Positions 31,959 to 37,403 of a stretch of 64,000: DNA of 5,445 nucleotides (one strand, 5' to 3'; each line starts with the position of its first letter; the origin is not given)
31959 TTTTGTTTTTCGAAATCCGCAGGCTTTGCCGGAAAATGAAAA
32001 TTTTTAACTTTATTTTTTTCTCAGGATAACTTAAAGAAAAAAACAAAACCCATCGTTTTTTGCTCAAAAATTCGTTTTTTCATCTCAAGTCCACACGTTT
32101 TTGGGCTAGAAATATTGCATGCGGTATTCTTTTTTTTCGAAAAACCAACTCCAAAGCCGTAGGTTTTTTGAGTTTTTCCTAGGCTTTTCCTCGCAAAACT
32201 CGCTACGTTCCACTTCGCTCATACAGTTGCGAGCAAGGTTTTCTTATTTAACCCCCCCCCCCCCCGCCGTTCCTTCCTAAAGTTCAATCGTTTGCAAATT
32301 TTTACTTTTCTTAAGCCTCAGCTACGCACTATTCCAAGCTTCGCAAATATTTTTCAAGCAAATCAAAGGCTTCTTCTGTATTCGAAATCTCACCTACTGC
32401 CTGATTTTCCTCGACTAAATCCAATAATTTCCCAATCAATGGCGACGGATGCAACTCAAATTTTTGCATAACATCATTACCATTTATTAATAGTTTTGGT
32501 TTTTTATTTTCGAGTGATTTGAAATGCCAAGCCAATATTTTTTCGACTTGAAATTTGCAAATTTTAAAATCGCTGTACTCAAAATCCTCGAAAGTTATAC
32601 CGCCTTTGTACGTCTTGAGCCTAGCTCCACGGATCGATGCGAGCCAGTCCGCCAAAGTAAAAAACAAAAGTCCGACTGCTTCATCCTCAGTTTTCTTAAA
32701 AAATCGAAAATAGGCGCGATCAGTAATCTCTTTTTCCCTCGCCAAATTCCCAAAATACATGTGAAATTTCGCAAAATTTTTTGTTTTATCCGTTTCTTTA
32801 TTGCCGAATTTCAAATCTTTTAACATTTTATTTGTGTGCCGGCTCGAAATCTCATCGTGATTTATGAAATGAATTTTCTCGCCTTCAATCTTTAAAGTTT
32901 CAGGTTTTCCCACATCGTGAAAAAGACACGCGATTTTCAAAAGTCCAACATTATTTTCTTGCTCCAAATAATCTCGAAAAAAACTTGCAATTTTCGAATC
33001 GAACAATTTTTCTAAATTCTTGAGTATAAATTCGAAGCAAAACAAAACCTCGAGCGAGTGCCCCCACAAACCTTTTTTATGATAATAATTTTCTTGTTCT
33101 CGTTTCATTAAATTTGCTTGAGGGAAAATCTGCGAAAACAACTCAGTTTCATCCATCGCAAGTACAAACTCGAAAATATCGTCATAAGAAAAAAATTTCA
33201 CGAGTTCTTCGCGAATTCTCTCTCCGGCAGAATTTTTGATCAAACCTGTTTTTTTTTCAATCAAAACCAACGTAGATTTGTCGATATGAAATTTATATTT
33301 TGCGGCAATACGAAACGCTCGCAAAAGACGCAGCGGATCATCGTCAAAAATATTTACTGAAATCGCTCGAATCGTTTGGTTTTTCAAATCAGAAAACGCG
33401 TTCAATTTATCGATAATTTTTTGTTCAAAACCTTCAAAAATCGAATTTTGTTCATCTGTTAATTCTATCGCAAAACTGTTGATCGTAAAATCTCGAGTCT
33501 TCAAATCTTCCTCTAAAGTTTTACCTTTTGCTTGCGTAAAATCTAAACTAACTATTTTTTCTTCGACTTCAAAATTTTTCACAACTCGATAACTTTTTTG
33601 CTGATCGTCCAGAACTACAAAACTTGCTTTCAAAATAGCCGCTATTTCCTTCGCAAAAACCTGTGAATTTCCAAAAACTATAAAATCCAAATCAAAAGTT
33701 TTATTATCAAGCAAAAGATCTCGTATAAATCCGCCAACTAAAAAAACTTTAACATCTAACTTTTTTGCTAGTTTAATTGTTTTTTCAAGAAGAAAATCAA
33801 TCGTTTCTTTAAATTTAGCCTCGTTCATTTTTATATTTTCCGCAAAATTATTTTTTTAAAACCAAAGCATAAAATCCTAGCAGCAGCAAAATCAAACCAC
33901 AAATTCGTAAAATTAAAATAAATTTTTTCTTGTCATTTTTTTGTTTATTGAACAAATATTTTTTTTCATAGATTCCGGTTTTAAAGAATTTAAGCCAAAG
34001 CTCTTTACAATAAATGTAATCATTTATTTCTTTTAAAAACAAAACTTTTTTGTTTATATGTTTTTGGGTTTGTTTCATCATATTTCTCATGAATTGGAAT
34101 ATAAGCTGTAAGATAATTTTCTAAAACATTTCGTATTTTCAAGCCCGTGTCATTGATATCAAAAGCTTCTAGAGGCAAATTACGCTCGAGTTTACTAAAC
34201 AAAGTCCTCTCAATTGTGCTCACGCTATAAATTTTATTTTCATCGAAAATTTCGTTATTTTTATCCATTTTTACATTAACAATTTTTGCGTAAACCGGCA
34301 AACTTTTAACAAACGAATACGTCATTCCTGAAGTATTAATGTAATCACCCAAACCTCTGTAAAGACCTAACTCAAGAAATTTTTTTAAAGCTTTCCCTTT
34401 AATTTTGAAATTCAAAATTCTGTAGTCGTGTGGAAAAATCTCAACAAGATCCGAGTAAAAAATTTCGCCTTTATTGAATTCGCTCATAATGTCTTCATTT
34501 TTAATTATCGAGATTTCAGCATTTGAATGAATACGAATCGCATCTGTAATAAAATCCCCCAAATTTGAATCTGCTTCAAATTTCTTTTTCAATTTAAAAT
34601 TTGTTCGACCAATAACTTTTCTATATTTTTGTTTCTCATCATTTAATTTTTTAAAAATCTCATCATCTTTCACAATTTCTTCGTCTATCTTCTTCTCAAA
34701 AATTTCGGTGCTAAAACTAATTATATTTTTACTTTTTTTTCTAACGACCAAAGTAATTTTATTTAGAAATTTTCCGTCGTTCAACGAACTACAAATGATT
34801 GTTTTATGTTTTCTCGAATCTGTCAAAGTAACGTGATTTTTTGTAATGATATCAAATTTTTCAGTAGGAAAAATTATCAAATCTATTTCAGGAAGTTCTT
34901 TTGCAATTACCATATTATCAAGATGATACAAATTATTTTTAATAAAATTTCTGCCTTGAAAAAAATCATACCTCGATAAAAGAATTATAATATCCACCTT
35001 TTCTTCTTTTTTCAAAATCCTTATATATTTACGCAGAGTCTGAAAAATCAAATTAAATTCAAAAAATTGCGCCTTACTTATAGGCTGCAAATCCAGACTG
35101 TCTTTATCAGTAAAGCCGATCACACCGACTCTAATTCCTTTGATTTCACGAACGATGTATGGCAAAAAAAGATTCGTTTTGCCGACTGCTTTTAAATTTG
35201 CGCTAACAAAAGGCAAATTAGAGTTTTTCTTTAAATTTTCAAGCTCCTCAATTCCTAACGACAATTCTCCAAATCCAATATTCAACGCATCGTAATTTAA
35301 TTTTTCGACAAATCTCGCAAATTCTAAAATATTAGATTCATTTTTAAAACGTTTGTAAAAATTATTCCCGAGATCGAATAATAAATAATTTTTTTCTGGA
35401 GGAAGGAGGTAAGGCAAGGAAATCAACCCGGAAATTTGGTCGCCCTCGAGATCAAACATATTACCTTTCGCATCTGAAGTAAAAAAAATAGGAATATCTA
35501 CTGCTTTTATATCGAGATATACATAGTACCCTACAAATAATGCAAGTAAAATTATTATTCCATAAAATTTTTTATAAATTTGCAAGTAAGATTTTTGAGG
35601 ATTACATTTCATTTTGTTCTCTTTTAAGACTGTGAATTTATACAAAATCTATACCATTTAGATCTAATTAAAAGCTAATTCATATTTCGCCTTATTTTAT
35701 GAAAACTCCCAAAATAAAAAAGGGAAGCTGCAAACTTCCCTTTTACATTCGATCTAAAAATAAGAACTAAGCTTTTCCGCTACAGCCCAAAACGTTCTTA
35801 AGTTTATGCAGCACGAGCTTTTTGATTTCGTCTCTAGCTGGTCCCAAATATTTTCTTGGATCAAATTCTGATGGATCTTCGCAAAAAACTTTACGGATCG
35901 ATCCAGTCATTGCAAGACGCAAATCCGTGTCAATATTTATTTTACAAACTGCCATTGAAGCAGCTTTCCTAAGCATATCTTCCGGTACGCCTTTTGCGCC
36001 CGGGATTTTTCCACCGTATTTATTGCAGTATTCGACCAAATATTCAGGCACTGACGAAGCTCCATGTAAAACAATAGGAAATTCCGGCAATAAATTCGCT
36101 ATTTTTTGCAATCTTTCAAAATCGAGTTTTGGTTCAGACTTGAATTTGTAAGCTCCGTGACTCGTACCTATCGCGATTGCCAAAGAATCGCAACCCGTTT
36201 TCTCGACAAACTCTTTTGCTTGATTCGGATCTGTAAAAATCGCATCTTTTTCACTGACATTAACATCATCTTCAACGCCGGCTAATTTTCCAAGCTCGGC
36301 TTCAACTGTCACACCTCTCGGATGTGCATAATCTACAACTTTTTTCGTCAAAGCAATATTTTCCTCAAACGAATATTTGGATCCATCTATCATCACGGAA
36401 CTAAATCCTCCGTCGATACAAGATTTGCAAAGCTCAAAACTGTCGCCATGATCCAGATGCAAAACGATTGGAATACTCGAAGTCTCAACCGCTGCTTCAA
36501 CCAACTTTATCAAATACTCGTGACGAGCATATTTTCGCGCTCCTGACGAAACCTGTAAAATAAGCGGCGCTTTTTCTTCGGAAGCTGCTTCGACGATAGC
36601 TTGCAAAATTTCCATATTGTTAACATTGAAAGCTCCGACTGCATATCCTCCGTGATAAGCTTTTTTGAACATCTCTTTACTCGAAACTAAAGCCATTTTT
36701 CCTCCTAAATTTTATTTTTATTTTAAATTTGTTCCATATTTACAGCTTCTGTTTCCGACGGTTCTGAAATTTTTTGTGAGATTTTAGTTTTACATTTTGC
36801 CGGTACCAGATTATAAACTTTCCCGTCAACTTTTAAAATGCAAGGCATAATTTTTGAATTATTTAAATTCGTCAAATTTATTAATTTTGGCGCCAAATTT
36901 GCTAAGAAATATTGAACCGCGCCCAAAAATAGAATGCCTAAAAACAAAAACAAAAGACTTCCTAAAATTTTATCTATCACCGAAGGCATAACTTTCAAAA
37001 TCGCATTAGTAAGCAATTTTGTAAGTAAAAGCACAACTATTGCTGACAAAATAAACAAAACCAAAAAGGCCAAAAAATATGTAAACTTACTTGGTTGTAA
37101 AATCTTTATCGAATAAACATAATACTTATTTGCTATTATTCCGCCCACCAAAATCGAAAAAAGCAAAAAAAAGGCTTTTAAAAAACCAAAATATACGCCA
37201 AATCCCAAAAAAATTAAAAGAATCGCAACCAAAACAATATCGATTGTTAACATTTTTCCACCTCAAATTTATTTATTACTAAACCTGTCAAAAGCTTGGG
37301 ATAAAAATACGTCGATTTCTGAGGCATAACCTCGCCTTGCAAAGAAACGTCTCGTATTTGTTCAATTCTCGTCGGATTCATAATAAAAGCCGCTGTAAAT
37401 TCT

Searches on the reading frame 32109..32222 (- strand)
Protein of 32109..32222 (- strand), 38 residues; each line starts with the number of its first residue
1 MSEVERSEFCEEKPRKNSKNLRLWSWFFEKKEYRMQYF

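Call 63: search_protein_families(library=pfam, max_evalue=1, proteins=[window:32109-32222:-])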
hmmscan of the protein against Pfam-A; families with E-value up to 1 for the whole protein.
seq(38 aa): 1 family
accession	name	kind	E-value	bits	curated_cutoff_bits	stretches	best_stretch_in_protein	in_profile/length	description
PF21807.2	PfEMP1_CIDRalpha1_dom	-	0.0011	19.2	27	1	7-32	20-45/59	PfEMP1 protein, CIDRalpha1 domain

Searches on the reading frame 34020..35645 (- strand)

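Call 40: search_protein_families(library=pfam, max_evalue=0.00001, proteins=[window:34020-35645:-])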
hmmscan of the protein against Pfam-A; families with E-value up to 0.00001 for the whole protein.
window:34020-35645:- (541 aa): 1 family
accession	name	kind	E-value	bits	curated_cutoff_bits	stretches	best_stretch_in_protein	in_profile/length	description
PF02872.23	5_nucleotid_C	-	6.8e-19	69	23.6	1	348-477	10-142/158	5'-nucleotidase, C-terminal domain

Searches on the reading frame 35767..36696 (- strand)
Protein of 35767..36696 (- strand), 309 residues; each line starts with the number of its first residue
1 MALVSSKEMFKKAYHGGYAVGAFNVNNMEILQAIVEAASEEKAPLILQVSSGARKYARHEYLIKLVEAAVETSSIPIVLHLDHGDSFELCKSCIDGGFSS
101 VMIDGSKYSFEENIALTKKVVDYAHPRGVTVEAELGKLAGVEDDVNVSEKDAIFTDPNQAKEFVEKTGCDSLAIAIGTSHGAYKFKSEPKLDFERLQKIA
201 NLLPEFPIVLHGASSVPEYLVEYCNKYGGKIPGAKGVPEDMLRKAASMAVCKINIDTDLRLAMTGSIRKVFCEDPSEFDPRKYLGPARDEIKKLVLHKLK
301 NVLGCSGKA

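Call 40: search_protein_families(library=pfam, max_evalue=0.00001, proteins=[window:35767-36696:-])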
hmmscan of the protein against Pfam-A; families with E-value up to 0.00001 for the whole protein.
window:35767-36696:- (309 aa): 1 family
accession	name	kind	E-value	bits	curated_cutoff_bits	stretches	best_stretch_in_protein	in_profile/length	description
PF01116.26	F_bP_aldolase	-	7.1e-110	367.3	25.5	1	5-308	2-277/277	Fructose-bisphosphate aldolase class-II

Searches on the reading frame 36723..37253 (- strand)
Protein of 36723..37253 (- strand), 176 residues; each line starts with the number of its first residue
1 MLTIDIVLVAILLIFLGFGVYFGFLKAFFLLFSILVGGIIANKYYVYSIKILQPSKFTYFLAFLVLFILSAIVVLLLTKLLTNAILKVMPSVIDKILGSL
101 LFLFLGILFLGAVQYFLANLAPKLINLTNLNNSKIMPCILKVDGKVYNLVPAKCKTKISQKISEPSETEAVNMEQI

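Call 40: search_protein_families(library=pfam, max_evalue=0.00001, proteins=[window:36723-37253:-])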
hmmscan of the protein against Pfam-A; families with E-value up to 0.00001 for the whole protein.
window:36723-37253:- (176 aa): 1 family
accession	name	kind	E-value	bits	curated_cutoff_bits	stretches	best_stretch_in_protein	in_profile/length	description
PF02674.22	Colicin_V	-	1.8e-15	57.6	29.3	1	4-141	1-141/144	Colicin V production protein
